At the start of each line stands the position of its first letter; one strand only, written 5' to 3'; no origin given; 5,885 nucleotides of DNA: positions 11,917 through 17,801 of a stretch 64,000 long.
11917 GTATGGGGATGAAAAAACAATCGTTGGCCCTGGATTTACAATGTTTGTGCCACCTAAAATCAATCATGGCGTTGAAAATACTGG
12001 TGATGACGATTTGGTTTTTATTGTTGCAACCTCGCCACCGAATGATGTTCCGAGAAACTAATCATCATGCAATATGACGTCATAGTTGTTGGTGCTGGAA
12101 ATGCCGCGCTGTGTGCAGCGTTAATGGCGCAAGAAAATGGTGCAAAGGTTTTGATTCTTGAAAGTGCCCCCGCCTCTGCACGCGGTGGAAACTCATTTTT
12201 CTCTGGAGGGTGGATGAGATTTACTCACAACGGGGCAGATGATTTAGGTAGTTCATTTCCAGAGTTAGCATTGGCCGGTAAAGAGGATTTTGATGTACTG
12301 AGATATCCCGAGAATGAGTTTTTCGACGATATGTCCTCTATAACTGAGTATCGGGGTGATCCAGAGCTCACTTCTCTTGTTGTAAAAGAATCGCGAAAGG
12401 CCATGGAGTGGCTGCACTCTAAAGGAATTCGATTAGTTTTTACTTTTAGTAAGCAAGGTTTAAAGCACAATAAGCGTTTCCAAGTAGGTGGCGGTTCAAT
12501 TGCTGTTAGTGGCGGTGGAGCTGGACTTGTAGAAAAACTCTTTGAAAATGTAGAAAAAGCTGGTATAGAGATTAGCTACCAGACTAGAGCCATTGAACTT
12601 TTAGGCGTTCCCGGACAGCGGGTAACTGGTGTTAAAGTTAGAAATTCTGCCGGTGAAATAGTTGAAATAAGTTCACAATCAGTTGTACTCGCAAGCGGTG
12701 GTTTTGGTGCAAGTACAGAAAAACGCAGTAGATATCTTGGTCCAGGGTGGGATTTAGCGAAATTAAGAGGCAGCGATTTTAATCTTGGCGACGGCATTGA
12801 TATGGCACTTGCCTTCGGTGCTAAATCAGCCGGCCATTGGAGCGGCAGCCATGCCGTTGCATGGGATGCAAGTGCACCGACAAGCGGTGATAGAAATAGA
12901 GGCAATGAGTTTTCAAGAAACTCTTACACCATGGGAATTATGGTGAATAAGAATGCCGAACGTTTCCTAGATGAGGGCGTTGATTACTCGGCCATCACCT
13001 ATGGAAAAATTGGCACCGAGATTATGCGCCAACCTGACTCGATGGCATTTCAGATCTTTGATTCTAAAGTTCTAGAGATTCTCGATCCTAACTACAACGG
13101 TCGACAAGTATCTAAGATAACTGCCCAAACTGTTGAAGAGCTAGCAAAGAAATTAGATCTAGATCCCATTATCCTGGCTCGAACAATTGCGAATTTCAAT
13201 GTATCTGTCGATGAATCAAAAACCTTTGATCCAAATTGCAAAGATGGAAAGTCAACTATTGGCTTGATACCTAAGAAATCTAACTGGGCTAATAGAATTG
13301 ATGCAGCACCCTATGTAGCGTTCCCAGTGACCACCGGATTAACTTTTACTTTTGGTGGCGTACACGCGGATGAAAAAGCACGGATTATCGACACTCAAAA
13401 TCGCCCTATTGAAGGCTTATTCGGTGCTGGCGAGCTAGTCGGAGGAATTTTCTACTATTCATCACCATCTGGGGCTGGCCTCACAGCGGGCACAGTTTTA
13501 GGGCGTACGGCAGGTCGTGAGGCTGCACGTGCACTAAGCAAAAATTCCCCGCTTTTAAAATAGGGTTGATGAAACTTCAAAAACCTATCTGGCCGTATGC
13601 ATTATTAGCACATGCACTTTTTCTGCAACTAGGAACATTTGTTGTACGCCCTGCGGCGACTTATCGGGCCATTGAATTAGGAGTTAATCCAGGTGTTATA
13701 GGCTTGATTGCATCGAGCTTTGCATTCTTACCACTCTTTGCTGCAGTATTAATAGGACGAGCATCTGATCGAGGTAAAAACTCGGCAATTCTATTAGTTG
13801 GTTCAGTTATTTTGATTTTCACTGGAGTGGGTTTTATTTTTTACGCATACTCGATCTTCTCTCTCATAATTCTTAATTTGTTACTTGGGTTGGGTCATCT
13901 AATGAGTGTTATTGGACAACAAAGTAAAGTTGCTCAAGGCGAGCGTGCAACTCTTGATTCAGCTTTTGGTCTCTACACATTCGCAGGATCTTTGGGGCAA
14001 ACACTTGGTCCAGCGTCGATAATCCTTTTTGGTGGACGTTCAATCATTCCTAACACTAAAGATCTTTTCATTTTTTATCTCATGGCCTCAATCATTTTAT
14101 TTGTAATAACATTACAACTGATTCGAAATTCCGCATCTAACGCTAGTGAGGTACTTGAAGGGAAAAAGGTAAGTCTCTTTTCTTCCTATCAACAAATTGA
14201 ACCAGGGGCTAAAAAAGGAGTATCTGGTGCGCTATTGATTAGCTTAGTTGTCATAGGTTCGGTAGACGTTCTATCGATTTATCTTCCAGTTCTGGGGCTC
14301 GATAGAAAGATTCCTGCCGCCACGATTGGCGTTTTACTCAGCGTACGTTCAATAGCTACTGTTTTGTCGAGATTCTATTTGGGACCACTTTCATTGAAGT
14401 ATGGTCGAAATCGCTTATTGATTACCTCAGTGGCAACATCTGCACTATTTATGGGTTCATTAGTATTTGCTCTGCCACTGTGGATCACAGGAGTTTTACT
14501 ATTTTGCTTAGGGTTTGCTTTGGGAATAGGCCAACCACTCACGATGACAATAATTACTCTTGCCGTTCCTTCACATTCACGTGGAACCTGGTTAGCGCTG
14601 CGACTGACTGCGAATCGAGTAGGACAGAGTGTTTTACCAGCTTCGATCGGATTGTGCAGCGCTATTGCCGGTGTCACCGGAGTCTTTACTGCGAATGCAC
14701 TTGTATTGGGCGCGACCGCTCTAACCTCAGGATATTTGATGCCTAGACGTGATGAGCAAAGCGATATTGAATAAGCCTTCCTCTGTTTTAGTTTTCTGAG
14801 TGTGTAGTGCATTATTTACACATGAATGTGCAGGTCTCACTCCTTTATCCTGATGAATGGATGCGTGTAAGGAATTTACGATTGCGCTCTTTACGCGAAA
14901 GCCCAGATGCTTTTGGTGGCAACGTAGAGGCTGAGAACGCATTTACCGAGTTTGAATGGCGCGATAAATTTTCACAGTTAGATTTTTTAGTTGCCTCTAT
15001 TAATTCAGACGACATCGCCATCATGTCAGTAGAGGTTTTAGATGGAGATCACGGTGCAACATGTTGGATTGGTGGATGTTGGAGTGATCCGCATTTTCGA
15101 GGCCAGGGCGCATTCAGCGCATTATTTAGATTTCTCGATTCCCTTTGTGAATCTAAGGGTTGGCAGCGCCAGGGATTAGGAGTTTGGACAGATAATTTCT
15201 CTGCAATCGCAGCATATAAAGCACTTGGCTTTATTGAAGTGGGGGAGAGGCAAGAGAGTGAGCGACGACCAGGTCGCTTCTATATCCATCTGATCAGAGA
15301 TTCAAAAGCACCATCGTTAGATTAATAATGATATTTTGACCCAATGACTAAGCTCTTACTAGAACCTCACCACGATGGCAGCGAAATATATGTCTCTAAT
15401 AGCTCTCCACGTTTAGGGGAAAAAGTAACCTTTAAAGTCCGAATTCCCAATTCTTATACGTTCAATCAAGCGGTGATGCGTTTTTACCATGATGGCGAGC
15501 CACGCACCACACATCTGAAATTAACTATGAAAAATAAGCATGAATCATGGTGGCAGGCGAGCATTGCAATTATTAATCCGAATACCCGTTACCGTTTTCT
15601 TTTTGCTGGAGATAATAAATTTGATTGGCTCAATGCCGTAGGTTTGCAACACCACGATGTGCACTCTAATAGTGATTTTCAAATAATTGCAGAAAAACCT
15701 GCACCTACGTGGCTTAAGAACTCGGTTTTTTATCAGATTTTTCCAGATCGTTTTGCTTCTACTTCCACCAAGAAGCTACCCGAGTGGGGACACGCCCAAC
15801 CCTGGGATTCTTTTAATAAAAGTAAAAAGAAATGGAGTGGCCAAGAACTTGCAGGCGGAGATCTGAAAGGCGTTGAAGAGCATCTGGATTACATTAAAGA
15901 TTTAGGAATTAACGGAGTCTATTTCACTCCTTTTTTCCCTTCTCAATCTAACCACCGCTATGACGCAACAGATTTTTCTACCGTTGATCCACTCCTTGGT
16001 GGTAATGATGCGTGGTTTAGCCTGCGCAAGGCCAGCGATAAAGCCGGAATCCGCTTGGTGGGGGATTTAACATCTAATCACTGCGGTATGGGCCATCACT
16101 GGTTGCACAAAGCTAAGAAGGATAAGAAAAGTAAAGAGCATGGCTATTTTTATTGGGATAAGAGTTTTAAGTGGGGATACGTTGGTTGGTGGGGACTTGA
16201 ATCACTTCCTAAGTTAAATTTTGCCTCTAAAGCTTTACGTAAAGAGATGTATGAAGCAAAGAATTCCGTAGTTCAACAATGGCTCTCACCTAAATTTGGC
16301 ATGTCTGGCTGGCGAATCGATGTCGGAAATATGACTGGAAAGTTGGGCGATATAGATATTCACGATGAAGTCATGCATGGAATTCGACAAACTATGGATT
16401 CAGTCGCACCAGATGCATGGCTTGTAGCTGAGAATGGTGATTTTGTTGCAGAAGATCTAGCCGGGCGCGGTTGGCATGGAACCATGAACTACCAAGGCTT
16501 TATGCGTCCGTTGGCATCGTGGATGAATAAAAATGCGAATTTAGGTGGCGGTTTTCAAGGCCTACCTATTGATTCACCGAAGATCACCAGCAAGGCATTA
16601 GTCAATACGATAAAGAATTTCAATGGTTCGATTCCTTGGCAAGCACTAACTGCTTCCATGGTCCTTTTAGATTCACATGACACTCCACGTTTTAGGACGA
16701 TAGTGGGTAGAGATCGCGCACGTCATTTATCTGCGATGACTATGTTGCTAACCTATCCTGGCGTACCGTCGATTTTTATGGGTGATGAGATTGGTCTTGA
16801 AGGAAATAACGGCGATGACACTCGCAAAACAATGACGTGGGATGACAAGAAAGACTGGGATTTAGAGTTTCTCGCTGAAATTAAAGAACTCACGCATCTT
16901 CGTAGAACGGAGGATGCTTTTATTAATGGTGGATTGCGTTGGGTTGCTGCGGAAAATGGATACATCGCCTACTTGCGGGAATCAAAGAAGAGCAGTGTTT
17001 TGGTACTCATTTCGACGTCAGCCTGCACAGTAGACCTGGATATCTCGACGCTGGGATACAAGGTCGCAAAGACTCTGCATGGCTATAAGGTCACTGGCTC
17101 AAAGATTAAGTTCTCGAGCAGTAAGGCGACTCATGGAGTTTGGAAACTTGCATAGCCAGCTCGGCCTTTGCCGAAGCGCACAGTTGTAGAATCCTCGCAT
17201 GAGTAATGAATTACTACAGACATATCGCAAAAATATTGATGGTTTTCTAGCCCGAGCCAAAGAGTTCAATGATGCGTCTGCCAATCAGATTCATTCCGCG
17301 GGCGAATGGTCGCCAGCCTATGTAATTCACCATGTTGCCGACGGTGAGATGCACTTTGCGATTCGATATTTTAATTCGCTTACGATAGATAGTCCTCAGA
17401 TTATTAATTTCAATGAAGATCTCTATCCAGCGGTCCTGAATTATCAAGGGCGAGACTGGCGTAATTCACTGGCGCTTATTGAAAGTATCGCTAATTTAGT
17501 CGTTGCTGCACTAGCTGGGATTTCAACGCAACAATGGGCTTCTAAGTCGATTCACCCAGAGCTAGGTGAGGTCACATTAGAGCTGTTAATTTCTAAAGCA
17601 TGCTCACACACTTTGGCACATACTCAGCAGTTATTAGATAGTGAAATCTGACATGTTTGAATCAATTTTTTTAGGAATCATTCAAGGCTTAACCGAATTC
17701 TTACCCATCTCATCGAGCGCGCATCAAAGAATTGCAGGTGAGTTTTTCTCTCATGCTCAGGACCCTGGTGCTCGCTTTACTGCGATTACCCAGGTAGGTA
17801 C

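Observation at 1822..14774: Apparently undescribed catabolic operon: Liv-type ABC, PrpF/Mii isomerase, GntR, ThDP enzyme, ALDH, cupin, TcuA-like dehydrogenase, MFS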

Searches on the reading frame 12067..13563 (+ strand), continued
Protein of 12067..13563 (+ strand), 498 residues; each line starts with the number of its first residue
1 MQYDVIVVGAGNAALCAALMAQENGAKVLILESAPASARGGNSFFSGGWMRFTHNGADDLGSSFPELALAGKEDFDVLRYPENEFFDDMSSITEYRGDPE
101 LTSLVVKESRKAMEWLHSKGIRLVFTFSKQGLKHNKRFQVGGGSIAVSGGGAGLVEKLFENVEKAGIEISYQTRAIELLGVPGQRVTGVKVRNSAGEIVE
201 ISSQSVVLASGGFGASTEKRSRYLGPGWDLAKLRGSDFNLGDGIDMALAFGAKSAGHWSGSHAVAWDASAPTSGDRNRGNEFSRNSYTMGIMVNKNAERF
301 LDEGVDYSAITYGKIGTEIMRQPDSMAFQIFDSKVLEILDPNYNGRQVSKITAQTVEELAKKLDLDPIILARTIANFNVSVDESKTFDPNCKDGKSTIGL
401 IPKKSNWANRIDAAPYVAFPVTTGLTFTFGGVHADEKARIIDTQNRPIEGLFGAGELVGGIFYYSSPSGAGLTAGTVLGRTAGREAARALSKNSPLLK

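Call 55: get_annotated_region(hit=H3, flank=9000)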
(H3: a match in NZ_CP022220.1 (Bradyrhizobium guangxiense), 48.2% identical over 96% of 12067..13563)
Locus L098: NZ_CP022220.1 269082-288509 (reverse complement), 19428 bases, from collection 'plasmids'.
description: Bradyrhizobium guangxiense strain CCBAU 53363 plasmid p53363, complete sequence
organism: Bradyrhizobium guangxiense (NCBI taxid 1325115)
taxonomy: Bacteria; Pseudomonadota; Alphaproteobacteria; Hyphomicrobiales; Nitrobacteraceae; Bradyrhizobium; Bradyrhizobium guangxiense
host: -; source: peanut,cell culture,roots; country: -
typing (MOB-suite, as given by PLSDB): mobilizable; relaxase MOBP
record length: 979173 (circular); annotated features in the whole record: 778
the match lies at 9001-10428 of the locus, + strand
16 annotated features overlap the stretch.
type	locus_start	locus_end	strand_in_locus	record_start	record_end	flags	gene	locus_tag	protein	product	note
CDS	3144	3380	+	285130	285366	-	-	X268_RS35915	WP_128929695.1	helix-turn-helix transcriptional regulator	GO:0006355 - regulation of DNA-templated transcription [Evidence IEA]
CDS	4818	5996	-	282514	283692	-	-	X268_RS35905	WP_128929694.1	IS91 family transposase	-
CDS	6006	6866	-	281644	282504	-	-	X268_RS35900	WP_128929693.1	site-specific integrase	-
CDS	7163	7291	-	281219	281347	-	-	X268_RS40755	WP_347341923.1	hypothetical protein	-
CDS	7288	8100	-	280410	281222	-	-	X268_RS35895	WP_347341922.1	electron transfer flavoprotein subunit alpha/FixB family protein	-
CDS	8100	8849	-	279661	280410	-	-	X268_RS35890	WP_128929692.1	electron transfer flavoprotein subunit beta/FixA family protein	-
CDS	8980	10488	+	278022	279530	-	tcuA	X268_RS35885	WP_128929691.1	FAD-dependent tricarballylate dehydrogenase TcuA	-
CDS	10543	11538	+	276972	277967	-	-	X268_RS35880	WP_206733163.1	NrtA/SsuA/CpmA family ABC transporter substrate-binding protein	-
CDS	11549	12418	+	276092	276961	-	-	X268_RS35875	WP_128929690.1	ABC transporter permease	-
CDS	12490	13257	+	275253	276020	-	-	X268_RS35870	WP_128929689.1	ABC transporter permease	-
CDS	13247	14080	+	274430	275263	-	-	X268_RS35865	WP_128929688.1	ABC transporter ATP-binding protein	-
CDS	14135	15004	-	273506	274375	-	-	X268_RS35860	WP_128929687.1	CoA ester lyase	-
CDS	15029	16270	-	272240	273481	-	-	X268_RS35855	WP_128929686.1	CoA transferase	-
CDS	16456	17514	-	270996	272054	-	-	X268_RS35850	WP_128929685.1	putative sulfate exporter family transporter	-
CDS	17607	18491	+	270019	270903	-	-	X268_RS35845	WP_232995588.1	LysR family transcriptional regulator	-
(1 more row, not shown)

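Call 56: get_annotated_region(hit=H10, flank=9000)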
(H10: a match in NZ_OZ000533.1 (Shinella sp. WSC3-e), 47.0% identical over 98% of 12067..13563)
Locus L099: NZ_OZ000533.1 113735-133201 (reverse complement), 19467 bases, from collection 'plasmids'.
description: Shinella sp. WSC3-e isolate ena-SAMPLE-TAB-28-07-2022-10:23:51:176-5823 plasmid pcSHIWSC3, complete sequence
organism: Shinella sp. WSC3-e (NCBI taxid 3113208)
taxonomy: Bacteria; Pseudomonadota; Alphaproteobacteria; Hyphomicrobiales; Rhizobiaceae; Shinella; Shinella sp. WSC3-e
host: -; source: -; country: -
typing (MOB-suite, as given by PLSDB): non-mobilizable; replicon rep_cluster_515
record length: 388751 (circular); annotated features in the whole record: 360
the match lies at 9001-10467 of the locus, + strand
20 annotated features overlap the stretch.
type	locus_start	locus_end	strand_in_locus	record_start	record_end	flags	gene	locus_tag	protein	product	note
CDS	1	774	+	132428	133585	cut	-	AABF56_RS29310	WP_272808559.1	alpha-hydroxy acid oxidase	-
CDS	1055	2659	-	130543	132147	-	-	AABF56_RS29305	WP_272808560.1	5-guanidino-2-oxopentanoate decarboxylase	-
CDS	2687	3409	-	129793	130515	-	-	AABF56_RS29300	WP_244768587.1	aldolase/citrate lyase family protein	-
CDS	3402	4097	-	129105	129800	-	-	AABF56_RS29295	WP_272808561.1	RraA family protein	-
CDS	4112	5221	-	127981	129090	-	-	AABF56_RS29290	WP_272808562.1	ABC transporter ATP-binding protein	-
CDS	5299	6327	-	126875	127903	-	-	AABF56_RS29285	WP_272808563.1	spermidine/putrescine ABC transporter substrate-binding protein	GO:0015846 - polyamine transport [Evidence IEA]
CDS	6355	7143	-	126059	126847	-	-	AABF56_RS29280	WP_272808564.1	ABC transporter permease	GO:0055085 - transmembrane transport [Evidence IEA]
CDS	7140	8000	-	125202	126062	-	-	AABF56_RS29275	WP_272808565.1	ABC transporter permease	GO:0055085 - transmembrane transport [Evidence IEA]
CDS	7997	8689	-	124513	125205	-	-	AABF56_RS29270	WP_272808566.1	GntR family transcriptional regulator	-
CDS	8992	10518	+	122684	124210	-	tcuA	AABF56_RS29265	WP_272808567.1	FAD-dependent tricarballylate dehydrogenase TcuA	-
CDS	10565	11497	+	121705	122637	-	-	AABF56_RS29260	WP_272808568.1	NAD(P)-dependent oxidoreductase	-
CDS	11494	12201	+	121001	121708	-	-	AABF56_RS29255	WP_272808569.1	aldolase/citrate lyase family protein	-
CDS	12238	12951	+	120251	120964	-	-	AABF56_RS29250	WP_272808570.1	4-carboxy-4-hydroxy-2-oxoadipate aldolase/oxaloacetate decarboxylase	-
CDS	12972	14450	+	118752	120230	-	-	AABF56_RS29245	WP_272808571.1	aldehyde dehydrogenase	-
CDS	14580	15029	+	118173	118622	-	-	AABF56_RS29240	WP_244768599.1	tripartite tricarboxylate transporter TctB family protein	-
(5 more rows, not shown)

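Call 68: get_annotated_region(hit=H26, flank=6000)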
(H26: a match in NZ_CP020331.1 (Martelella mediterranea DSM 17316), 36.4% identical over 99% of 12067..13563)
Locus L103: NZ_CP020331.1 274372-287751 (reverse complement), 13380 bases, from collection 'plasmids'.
description: Martelella mediterranea DSM 17316 strain MACL11 plasmid pMM593, complete sequence
organism: Martelella mediterranea DSM 17316 (NCBI taxid 1122214)
taxonomy: Bacteria; Pseudomonadota; Alphaproteobacteria; Hyphomicrobiales; Aurantimonadaceae; Martelella; Martelella mediterranea; Martelella mediterranea DSM 17316
host: -; source: -; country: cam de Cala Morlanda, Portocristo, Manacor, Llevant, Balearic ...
typing (MOB-suite, as given by PLSDB): non-mobilizable; replicon rep_cluster_354
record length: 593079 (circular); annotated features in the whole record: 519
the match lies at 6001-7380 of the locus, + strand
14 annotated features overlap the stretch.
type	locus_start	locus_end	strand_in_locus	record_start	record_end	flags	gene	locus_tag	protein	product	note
CDS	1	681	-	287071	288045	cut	-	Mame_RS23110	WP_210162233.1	branched-chain amino acid ABC transporter permease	GO:0015803 - branched-chain amino acid transport [Evidence IEA]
CDS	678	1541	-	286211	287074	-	-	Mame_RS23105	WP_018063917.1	branched-chain amino acid ABC transporter permease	GO:0015803 - branched-chain amino acid transport [Evidence IEA]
CDS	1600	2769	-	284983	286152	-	-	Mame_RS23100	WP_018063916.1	ABC transporter substrate-binding protein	-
CDS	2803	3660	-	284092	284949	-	-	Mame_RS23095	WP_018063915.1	alpha/beta hydrolase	-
CDS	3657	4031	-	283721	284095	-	-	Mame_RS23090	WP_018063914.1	hypothetical protein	-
CDS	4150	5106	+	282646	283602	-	-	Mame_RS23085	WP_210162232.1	SMP-30/gluconolactonase/LRE family protein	-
CDS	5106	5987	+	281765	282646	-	-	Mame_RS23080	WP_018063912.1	NAD(P)-dependent oxidoreductase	-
CDS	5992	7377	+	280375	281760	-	tcuA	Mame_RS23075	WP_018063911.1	FAD-dependent tricarballylate dehydrogenase TcuA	-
CDS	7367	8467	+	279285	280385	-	tcuB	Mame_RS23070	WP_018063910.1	tricarballylate utilization 4Fe-4S protein TcuB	-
CDS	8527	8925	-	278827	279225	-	-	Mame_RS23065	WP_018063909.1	OB-fold domain-containing protein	-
CDS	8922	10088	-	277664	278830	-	-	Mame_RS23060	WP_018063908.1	acetyl-CoA acetyltransferase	-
CDS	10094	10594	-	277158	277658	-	-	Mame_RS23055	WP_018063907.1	3-hydroxyacyl-CoA dehydrogenase family protein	GO:0006631 - fatty acid metabolic process [Evidence IEA]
CDS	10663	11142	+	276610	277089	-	-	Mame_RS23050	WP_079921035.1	acetate--CoA ligase family protein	-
CDS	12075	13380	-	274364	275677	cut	-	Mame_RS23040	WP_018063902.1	TRAP transporter large permease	GO:0008643 - carbohydrate transport [Evidence IEA]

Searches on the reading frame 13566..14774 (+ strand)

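Call 4: search_protein_families(library=pfam, proteins=[window:13566-14774:+])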
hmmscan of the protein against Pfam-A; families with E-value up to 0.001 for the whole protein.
window:13566-14774:+ (402 aa): 1 family
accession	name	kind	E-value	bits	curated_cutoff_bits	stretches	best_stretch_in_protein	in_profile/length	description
PF07690.21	MFS_1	-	1.6e-30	106.6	33.4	2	223-397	2-177/347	Major Facilitator Superfamily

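Call 5: search_protein_families(library=ncbifam, proteins=[window:13566-14774:+], max_evalue=0.00001)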
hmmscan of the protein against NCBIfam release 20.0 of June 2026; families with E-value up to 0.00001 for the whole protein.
window:13566-14774:+ (402 aa): 2 families
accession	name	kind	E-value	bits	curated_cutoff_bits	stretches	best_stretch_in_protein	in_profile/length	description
TIGR00881.1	2A0104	subfamily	3e-13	49.5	407.75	1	245-364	23-144/379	phosphoglycerate transporter protein PgtP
TIGR00895.1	2A0115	subfamily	1.8e-07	30.5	418.55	1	221-355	21-155/398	aromatic acid/H+ symport family MFS transporter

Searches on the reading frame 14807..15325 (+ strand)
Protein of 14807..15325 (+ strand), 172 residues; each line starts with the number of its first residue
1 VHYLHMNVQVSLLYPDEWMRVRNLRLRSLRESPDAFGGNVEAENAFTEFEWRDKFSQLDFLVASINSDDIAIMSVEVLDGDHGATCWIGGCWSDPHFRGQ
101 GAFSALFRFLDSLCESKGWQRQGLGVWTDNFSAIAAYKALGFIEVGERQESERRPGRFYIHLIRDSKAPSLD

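Call 4: search_protein_families(library=pfam, proteins=[window:14807-15325:+])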
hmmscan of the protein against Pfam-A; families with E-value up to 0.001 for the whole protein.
window:14807-15325:+ (172 aa): 2 families
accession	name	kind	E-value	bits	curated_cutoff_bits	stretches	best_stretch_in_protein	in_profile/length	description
PF00583.31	Acetyltransf_1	-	1.2e-08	35.7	20.7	1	39-142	14-116/116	Acetyltransferase (GNAT) family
PF13508.13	Acetyltransf_7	-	4.6e-05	24.1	27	1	59-143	4-83/84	Acetyltransferase (GNAT) domain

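Call 5: search_protein_families(library=ncbifam, proteins=[window:14807-15325:+], max_evalue=0.00001)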
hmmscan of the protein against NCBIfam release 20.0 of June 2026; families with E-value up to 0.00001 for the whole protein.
window:14807-15325:+ (172 aa): 0 families

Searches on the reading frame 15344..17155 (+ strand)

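Call 4: search_protein_families(library=pfam, proteins=[window:15344-17155:+])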
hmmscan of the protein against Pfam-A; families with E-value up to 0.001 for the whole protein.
window:15344-17155:+ (603 aa): 2 families
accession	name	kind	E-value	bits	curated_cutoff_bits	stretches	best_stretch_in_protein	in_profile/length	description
PF00128.31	Alpha-amylase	-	1e-52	180.3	22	1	131-503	1-394/446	Alpha amylase, catalytic domain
PF16657.11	Malt_amylase_C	-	0.00026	21.4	27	1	529-580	1-53/75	Maltogenic Amylase, C-terminal domain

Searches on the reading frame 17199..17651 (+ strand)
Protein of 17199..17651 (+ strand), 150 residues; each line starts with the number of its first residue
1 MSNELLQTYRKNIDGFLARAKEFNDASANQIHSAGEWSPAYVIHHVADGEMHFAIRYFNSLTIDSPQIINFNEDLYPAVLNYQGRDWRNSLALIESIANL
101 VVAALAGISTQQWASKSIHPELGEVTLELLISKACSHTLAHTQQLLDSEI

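Call 4: search_protein_families(library=pfam, proteins=[window:17199-17651:+])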
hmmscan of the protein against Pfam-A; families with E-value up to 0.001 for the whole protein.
window:17199-17651:+ (150 aa): 1 family
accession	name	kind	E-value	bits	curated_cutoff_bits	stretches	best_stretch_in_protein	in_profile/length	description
PF12867.12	DinB_2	-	3.7e-12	47.2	24.8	1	10-145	3-128/128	DinB superfamily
